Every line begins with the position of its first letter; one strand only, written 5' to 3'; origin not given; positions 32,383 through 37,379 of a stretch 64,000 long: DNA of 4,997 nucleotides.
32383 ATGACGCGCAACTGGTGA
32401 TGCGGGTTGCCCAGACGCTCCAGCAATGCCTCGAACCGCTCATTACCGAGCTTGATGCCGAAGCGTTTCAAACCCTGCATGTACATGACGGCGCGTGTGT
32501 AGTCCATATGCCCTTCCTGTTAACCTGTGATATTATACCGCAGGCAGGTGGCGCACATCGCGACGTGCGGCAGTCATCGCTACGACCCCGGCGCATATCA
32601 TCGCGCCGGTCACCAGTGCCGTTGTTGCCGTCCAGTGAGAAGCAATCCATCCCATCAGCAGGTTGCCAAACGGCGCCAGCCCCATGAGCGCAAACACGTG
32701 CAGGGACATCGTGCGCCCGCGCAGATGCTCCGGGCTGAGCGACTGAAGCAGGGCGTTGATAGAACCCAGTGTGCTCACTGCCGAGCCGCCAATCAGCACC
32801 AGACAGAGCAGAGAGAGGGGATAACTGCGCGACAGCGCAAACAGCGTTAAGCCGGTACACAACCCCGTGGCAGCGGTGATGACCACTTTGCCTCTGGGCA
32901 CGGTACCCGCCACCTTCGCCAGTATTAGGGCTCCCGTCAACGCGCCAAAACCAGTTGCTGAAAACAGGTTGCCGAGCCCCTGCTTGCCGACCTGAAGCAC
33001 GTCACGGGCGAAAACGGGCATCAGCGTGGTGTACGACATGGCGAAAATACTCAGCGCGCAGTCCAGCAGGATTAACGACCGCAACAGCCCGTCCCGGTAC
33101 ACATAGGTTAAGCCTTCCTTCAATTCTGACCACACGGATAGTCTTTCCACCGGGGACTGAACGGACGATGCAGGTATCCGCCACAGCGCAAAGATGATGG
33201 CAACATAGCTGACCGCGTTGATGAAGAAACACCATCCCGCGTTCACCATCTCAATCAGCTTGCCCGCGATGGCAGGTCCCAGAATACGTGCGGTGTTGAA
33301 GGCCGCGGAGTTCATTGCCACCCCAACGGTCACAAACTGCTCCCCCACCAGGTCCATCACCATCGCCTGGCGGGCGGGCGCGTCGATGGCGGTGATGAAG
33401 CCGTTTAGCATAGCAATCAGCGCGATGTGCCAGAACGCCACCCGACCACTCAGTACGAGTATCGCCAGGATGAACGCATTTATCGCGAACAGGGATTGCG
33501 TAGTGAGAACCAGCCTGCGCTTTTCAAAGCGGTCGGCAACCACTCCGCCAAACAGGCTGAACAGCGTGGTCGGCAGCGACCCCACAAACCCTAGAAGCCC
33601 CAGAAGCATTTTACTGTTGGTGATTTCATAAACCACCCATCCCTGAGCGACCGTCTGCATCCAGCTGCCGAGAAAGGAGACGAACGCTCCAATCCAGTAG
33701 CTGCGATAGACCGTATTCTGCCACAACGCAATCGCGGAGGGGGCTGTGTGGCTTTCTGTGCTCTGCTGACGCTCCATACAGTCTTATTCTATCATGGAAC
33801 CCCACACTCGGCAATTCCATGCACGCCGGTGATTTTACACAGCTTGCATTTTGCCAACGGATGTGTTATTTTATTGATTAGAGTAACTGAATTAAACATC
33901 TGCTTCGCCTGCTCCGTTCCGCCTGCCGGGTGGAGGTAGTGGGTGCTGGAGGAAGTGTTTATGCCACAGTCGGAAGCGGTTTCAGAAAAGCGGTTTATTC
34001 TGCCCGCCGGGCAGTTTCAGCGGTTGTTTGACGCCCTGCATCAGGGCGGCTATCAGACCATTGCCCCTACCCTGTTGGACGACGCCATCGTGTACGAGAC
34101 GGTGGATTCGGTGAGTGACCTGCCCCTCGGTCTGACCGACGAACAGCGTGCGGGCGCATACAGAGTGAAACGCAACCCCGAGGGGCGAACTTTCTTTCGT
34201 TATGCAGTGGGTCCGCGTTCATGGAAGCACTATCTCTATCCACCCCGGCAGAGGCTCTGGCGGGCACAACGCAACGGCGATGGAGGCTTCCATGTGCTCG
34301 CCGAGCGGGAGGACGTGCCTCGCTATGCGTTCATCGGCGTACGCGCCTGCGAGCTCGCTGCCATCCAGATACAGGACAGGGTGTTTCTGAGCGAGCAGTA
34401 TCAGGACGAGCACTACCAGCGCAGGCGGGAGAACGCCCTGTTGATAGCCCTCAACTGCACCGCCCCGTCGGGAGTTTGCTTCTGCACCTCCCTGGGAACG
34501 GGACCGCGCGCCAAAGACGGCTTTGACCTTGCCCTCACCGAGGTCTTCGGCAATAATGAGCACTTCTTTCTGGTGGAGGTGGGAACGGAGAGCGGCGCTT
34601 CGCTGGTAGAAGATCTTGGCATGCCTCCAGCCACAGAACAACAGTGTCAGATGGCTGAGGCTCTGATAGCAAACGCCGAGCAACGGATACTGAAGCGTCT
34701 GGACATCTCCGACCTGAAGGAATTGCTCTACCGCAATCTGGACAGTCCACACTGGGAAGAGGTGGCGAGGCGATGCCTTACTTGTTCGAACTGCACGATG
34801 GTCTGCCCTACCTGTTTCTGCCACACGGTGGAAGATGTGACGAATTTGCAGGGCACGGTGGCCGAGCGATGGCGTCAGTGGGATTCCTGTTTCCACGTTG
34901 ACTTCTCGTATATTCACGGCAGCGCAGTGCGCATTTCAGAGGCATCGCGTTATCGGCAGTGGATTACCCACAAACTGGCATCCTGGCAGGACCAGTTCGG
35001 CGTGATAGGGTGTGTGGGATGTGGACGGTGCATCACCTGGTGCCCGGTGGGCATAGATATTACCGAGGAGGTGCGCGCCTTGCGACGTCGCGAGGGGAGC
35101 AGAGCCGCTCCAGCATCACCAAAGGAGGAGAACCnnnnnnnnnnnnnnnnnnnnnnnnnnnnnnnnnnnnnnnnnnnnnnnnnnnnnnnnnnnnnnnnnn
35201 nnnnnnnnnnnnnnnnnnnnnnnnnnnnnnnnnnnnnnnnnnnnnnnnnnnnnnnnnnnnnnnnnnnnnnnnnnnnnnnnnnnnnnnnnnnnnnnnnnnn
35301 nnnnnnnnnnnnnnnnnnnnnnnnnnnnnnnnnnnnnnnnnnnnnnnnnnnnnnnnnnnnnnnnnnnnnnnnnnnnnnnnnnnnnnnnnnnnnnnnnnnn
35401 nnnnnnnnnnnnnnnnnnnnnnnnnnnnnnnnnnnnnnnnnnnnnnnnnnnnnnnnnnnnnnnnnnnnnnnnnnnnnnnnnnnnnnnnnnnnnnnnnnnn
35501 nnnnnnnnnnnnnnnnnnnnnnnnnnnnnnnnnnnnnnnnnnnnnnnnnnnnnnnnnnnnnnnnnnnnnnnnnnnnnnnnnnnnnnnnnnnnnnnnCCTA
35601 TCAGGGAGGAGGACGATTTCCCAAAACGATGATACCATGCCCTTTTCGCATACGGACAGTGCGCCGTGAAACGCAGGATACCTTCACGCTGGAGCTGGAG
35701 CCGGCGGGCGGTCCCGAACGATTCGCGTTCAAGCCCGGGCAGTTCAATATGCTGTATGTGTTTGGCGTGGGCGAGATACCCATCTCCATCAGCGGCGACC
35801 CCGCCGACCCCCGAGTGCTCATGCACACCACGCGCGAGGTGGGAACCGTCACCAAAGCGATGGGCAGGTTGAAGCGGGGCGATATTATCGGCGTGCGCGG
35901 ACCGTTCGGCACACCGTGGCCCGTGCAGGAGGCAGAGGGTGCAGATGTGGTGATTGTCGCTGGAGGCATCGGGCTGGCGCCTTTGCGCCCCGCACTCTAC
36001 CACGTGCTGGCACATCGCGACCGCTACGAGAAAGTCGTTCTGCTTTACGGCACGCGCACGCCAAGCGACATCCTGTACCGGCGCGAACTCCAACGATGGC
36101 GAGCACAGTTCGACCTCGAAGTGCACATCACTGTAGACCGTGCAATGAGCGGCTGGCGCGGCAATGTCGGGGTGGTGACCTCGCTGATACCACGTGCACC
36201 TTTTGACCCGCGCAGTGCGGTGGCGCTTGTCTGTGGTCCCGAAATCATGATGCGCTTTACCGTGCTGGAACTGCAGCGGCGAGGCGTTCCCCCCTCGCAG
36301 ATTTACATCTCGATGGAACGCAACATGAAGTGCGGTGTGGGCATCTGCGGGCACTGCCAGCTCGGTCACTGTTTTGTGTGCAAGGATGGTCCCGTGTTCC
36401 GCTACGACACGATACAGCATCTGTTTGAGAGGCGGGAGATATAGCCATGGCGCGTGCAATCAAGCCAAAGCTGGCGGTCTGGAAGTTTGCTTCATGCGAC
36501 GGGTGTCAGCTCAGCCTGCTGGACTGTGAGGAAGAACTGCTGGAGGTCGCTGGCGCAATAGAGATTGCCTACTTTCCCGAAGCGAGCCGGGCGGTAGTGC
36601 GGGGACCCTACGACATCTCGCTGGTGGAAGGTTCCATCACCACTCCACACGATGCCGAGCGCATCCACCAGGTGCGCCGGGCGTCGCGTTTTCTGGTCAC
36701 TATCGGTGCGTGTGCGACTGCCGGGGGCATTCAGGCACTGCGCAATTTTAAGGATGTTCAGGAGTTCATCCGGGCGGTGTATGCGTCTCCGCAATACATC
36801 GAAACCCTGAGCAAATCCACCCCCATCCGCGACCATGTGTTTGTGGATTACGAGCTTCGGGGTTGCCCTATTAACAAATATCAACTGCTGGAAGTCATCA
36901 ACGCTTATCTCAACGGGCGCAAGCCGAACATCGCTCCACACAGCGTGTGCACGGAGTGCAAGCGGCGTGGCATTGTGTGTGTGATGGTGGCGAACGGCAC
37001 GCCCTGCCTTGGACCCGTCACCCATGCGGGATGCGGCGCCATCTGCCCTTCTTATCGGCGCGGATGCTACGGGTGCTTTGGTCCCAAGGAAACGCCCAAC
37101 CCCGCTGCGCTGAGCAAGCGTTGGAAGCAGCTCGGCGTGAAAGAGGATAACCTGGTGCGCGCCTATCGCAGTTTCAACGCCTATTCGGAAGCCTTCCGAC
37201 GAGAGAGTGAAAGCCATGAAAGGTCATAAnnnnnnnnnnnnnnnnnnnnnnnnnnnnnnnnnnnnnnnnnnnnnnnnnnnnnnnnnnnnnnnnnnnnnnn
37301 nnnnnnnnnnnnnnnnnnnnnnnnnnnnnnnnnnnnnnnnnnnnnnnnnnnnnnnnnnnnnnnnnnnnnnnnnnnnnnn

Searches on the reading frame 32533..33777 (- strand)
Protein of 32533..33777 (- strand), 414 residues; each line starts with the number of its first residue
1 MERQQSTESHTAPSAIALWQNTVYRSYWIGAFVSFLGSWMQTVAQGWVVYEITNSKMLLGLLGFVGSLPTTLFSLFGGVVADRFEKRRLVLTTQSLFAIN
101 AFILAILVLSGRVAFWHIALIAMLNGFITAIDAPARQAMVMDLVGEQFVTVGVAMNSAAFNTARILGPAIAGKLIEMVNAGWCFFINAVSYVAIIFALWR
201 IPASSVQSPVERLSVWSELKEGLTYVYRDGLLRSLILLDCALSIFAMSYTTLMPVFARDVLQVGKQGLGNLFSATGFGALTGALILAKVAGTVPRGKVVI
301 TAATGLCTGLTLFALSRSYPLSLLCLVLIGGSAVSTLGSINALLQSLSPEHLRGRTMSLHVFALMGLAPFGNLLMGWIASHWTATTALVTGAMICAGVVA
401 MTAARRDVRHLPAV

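Call 63: search_protein_families(library=pfam, proteins=[window:32533-33777:-], max_evalue=0.0001)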
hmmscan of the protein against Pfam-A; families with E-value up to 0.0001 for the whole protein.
window:32533-33777:- (414 aa): 2 families
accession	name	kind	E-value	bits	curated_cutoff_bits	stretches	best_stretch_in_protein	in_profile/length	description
PF05977.19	MFS_3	-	2.7e-65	221.3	27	1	14-401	2-390/524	Transmembrane secretion effector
PF07690.21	MFS_1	-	1e-40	140.2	33.4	2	28-363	2-338/347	Major Facilitator Superfamily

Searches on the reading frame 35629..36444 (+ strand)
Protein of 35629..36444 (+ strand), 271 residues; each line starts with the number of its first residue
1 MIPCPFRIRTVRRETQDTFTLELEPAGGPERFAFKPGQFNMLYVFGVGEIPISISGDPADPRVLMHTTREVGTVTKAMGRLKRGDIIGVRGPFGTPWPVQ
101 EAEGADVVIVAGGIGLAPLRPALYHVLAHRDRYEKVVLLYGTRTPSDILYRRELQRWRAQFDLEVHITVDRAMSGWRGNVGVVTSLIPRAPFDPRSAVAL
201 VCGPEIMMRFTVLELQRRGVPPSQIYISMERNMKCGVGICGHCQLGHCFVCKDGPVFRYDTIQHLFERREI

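Call 64: search_protein_families(library=pfam, proteins=[window:35629-36444:+], max_evalue=0.0001)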
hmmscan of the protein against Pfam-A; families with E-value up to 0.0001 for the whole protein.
window:35629-36444:+ (271 aa): 2 families
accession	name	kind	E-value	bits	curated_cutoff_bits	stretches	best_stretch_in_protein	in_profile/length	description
PF00175.26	NAD_binding_1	-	9.6e-17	62.1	22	1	110-211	2-107/109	Oxidoreductase NAD-binding domain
PF10418.14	DHODB_Fe-S_bind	-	2.9e-10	40.1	23.9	1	230-262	1-40/41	Iron-sulfur cluster binding domain of dihydroorotate dehydrogenase B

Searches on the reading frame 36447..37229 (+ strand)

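Call 64: search_protein_families(library=pfam, proteins=[window:36447-37229:+], max_evalue=0.0001)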
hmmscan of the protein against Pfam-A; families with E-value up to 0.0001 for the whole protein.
window:36447-37229:+ (260 aa): 1 family
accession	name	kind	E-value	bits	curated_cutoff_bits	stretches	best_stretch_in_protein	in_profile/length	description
PF01058.29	Oxidored_q6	-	7.3e-24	84.4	27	1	17-153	1-127/128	NADH ubiquinone oxidoreductase, 20 Kd subunit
